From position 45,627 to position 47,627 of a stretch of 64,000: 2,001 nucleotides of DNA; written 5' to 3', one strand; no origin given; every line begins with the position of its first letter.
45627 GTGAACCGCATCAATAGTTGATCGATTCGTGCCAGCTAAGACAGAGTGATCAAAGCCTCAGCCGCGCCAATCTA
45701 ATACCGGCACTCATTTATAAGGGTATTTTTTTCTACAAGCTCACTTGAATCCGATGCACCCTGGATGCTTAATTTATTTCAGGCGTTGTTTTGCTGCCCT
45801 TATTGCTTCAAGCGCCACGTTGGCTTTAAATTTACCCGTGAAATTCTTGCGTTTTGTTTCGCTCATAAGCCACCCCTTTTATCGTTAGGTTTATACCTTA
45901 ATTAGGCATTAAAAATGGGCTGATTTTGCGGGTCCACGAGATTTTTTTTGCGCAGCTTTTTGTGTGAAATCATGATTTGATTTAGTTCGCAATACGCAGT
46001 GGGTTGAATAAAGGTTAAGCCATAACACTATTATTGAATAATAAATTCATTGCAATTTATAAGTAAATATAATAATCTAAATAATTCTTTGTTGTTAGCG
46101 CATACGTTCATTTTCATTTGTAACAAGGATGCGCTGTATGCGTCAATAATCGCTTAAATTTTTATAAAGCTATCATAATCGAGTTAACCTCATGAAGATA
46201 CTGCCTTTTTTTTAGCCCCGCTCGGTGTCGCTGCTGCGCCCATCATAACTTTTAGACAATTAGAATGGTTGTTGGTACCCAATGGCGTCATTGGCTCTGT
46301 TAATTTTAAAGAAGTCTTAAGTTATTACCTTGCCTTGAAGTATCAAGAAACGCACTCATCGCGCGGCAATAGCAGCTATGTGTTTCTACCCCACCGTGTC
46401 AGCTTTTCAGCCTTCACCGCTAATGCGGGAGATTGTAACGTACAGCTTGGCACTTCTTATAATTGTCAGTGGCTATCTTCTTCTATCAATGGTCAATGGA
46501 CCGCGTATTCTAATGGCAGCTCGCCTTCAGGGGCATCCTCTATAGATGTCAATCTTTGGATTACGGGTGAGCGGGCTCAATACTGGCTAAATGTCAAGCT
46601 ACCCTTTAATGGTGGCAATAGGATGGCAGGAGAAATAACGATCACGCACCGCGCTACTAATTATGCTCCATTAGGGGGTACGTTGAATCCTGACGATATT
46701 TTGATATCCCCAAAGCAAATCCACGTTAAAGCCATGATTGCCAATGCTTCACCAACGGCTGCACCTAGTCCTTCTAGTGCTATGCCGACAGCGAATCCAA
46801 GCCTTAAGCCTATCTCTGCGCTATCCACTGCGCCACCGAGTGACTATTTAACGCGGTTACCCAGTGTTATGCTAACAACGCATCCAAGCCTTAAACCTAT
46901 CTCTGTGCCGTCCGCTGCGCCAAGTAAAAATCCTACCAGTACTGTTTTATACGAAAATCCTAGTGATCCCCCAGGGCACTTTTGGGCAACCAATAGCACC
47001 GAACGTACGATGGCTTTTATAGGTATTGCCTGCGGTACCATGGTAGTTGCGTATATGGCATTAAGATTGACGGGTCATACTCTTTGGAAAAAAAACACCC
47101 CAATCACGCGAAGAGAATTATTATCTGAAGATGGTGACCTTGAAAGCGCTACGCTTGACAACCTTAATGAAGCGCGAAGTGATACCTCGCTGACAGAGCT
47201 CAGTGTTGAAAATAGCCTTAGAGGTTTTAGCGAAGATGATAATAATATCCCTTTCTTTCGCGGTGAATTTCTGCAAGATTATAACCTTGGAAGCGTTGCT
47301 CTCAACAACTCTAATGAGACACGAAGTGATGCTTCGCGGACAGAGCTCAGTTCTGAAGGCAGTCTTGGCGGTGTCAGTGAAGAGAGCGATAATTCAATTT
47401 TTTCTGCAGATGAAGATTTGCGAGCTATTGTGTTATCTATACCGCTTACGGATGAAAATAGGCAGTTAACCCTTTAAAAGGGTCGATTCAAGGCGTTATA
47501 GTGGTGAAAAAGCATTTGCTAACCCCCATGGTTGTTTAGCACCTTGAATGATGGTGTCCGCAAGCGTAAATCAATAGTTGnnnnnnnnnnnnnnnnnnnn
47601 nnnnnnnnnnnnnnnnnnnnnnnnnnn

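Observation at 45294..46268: Gene-poor scar region with an IS3-family OrfA remnant at the boundary of an accessory gene cluster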

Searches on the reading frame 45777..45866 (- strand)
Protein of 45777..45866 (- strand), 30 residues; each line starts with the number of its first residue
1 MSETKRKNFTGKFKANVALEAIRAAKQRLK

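Call 8: search_protein_families(library=pfam, proteins=[window:45777-45866:-], max_evalue=1)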
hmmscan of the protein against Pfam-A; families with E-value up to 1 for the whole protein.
seq(30 aa): 1 family
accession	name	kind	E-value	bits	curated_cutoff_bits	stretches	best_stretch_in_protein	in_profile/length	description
PF04119.17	HSP9_HSP12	-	0.06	14.2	26.3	1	1-17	1-17/59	Heat shock protein 9/12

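Call 9: search_protein_families(library=ncbifam, proteins=[window:45777-45866:-], max_evalue=1)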
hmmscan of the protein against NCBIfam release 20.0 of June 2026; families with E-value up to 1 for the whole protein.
seq(30 aa): 0 families

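Call 18: search_dna_similar(query=window:45777-45866:-, collection=plasmids, mode=protein, max_evalue=10, max_rows=25)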
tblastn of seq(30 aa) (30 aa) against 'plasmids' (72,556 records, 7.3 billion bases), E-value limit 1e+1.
Records with a match: 66; places in all: 84; records where one place covers at least 80% of the query: 5.
Best place of each record, by identity: 80-90% 1; 60-80% 62; <60% 3.
By first word of the organism name: Azospirillum 12; Sulfitobacter 11; Thioclava 5; Phaeobacter 4; Haematobacter 3; Novosphingobium 3; Pseudorhodobacter 2; Antarctobacter 2; Pseudomonas 2; Methylomonas 1; and 21 more.
By predicted mobility (MOB-suite, as given by PLSDB): non-mobilizable 35; mobilizable 17; conjugative 14.
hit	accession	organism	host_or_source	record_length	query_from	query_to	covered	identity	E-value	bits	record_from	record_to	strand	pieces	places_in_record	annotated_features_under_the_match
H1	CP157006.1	Methylomonas sp. AM2-LC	-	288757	1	26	87%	84.6%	4e-6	47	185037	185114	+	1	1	record has no annotation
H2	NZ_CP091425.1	Methylobacter sp. YRD-M1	isolate,wetland soil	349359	1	26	87%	69.2%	4e-2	35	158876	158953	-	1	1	none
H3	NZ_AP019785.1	Methylomagnum ishizawai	-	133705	1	24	80%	66.7%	3e-2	35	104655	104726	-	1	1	none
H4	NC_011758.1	Methylorubrum extorquens CM4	-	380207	4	24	70%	71.4%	2e-1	34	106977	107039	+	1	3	IS3-like element ISMch1 family transposase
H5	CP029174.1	Methylobacterium sp. DM1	-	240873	4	24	70%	71.4%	2e-1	34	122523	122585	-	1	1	IS3-like element ISMch1 family transposase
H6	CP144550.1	Sulfitobacter pontiacus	cell culture,salt marsh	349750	5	26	73%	68.2%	2e-1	33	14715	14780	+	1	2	record has no annotation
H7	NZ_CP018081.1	Sulfitobacter alexandrii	Alexandrium minutum,cell culture,cell ...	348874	5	26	73%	68.2%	2e-1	33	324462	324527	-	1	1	IS3 family transposase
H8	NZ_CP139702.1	Sulfitobacter pontiacus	Bacterial Culture,hydrothermal vent ...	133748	5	26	73%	68.2%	2e-1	33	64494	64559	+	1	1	IS3 family transposase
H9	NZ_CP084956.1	Sulfitobacter indolifex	cell culture,Seawater from the North ...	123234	5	26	73%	68.2%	2e-1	33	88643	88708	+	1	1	IS3 family transposase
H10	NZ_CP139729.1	Sulfitobacter faviae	Bacterial Culture,hydrothermal vent ...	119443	5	26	73%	68.2%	2e-1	33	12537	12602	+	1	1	IS3 family transposase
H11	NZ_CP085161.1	Pseudosulfitobacter sp. DSM 107133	cell culture,Seawater from the North ...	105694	5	26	73%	68.2%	2e-1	33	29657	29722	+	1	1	IS3 family transposase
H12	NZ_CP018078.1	Sulfitobacter alexandrii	Alexandrium minutum,cell culture,cell ...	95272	5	26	73%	68.2%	2e-1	33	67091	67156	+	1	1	IS3 family transposase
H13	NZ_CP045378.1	Sulfitobacter sp. THAF37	pure culture,Surface of a polyethylene ...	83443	5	26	73%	68.2%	2e-1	33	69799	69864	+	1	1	IS3 family transposase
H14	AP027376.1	Sulfitobacter pontiacus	-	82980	5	26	73%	68.2%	2e-1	33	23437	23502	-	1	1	hypothetical protein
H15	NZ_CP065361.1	Ruegeria sp. SCSIO 43209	Galaxea fascicularis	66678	5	26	73%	68.2%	2e-1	33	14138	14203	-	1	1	IS3 family transposase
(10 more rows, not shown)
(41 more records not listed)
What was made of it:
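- Checked: The best is a Methylomonas sp. AM2-LC plasmid at 84.6% over 26 aa, E=4e-6, and the annotated features under the other hits are mostly 'IS3 family transposase' (call 18).
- E=4e-6 in a 7.3-Gb database with 22 of 26 identities, including an identical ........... start (call 18).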

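Call 19: get_annotated_region(hit=H1, flank=2500)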
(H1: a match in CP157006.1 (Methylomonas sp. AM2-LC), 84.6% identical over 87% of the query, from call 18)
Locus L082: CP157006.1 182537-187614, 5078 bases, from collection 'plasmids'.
description: Methylomonas sp. AM2-LC plasmid unnamed1, complete sequence
organism: Methylomonas sp. AM2-LC (NCBI taxid 3153301)
taxonomy: Bacteria; Pseudomonadota; Gammaproteobacteria; Methylococcales; Methylococcaceae; Methylomonas; Methylomonas sp. AM2-LC
host: -; source: -; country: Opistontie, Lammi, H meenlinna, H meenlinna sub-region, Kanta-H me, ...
typing (MOB-suite, as given by PLSDB): non-mobilizable
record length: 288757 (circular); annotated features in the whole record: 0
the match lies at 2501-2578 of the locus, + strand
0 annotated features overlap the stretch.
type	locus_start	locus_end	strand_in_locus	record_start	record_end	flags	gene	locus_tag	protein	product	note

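Call 20: get_annotated_region(hit=H2, flank=2500)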
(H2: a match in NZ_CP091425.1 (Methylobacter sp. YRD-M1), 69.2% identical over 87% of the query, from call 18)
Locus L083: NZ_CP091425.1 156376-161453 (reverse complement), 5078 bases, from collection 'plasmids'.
description: Methylobacter sp. YRD-M1 plasmid unnamed1, complete sequence
organism: Methylobacter sp. YRD-M1 (NCBI taxid 2911520)
taxonomy: Bacteria; Pseudomonadota; Gammaproteobacteria; Methylococcales; Methylococcaceae; Methylobacter; Methylobacter sp. YRD-M1
host: -; source: isolate,wetland soil; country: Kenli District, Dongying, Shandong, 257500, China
typing (MOB-suite, as given by PLSDB): non-mobilizable
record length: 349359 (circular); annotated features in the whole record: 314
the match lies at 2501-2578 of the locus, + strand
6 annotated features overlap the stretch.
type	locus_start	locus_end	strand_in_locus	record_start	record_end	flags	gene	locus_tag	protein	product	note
CDS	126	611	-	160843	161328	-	-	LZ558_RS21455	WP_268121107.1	hypothetical protein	-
CDS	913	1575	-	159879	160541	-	-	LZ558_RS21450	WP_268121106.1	hypothetical protein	-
CDS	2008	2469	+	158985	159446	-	-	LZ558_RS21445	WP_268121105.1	hypothetical protein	-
CDS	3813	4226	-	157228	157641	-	-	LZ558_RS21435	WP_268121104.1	GFA family protein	-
CDS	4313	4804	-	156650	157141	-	fabA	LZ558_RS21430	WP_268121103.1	bifunctional 3-hydroxydecanoyl-ACP dehydratase/trans-2-decenoyl-ACP isomerase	GO:0006633 - fatty acid biosynthetic process [Evidence IEA]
CDS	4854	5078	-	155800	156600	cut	-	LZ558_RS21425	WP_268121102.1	helix-turn-helix domain-containing protein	-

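Call 21: get_annotated_region(hit=H4, flank=2500)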
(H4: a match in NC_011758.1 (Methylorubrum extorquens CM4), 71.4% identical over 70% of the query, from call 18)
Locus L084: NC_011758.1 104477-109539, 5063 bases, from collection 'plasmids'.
description: Methylorubrum extorquens CM4 plasmid pCMU01, complete sequence
organism: Methylorubrum extorquens CM4 (NCBI taxid 440085)
taxonomy: Bacteria; Pseudomonadota; Alphaproteobacteria; Hyphomicrobiales; Methylobacteriaceae; Methylorubrum; Methylorubrum extorquens; Methylorubrum extorquens CM4
host: -; source: -; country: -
typing (MOB-suite, as given by PLSDB): conjugative; replicon rep_cluster_4; relaxase MOBQ; mating-pair formation MPF_I
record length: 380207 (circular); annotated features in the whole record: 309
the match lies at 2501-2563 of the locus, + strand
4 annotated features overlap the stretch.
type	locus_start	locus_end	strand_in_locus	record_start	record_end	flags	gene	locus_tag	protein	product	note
CDS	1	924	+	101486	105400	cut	-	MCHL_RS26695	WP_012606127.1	ATP-binding protein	-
CDS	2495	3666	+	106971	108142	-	-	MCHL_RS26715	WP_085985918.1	IS3-like element ISMch1 family transposase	GO:0006313 - DNA transposition [Evidence IEA]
CDS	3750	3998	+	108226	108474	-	-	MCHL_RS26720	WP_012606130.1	hypothetical protein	-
CDS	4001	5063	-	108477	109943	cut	-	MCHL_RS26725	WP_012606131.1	Shedu immune nuclease family protein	-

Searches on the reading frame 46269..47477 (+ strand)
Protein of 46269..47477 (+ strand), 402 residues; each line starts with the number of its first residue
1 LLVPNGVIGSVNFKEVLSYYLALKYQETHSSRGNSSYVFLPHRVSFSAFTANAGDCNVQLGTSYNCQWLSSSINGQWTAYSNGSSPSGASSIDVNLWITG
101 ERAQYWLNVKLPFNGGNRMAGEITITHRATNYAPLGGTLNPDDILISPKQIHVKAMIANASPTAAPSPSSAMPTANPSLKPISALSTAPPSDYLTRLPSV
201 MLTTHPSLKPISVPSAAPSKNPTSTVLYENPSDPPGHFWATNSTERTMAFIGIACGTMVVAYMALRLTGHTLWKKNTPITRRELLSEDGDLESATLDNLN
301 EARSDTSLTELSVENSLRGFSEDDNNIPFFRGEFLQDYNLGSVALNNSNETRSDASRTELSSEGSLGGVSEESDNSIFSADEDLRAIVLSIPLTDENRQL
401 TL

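Call 8: search_protein_families(library=pfam, proteins=[window:46269-47477:+], max_evalue=1)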
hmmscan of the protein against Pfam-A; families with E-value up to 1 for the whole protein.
window:46269-47477:+ (402 aa): 0 families

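Call 9: search_protein_families(library=ncbifam, proteins=[window:46269-47477:+], max_evalue=1)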
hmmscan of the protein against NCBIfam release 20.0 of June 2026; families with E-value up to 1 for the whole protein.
window:46269-47477:+ (402 aa): 0 families

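Call 91: search_protein_representatives(protein=window:46269-47474:+)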
Query: 402 residues. Proteins with E-value up to 0.001 (for the whole library): 4; up to 1e-10: 1; up to 1e-30: 1. The best 4 are listed.
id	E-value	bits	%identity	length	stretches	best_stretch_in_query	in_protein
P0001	6.4e-239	808.7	100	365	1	38-402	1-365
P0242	3.8e-10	55.6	30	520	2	13-211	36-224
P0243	1.2e-04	37.5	36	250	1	135-244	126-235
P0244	9.2e-04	34.6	39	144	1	104-229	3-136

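Call 94: find_encoding_contigs(protein=P0242, flank=6000, max_places=3)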
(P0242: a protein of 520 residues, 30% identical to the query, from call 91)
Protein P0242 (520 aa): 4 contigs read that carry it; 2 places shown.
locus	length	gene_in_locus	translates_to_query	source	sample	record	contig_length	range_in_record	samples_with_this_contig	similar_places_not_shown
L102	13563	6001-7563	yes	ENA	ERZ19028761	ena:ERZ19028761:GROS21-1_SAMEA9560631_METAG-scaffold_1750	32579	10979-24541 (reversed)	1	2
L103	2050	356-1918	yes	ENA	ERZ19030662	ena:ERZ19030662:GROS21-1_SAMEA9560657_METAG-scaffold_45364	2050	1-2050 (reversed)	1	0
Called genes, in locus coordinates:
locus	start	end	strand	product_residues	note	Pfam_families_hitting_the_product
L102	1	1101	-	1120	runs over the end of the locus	PF04434:SWIM (weak), PF00176:SNF2-rel_dom, PF00270:DEAD, PF04851:ResIII, PF00271:Helicase_C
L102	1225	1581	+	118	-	-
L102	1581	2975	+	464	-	PF03446:NAD_binding_2, PF00393:6PGD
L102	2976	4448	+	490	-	PF00479:G6PD_N, PF02781:G6PD_C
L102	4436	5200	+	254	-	PF01182:Glucosamine_iso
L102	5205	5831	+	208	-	PF01557:FAA_hydrolase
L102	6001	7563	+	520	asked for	-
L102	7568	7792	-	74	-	-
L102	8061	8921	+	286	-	-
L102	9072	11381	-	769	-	PF01751:Toprim, PF01131:Topoisom_bac, PF01396:Zn_ribbon_Top1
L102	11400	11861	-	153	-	PF04361:DUF494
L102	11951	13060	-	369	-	PF21102:DprA_N (weak), PF02481:DNA_processg_A, PF17782:WHD_DprA (weak)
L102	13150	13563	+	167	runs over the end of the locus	PF01327:Pep_deformylase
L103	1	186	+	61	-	?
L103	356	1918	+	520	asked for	-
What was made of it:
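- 46269..47477 (+): 402-codon ORF from the first in-frame TTG. It encodes a lineage-restricted secreted or membrane protein, 428 aa if read from the ATG at 46192 with the frameshift corrected. The exhaustive search finds one real distant homolog, P0242, E=3.8e-10 (call 91), encoded on a bacterial contig at another locus (call 94).
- Its only real homolog lies at an unrelated locus in a more distant relative (calls 91, 94).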
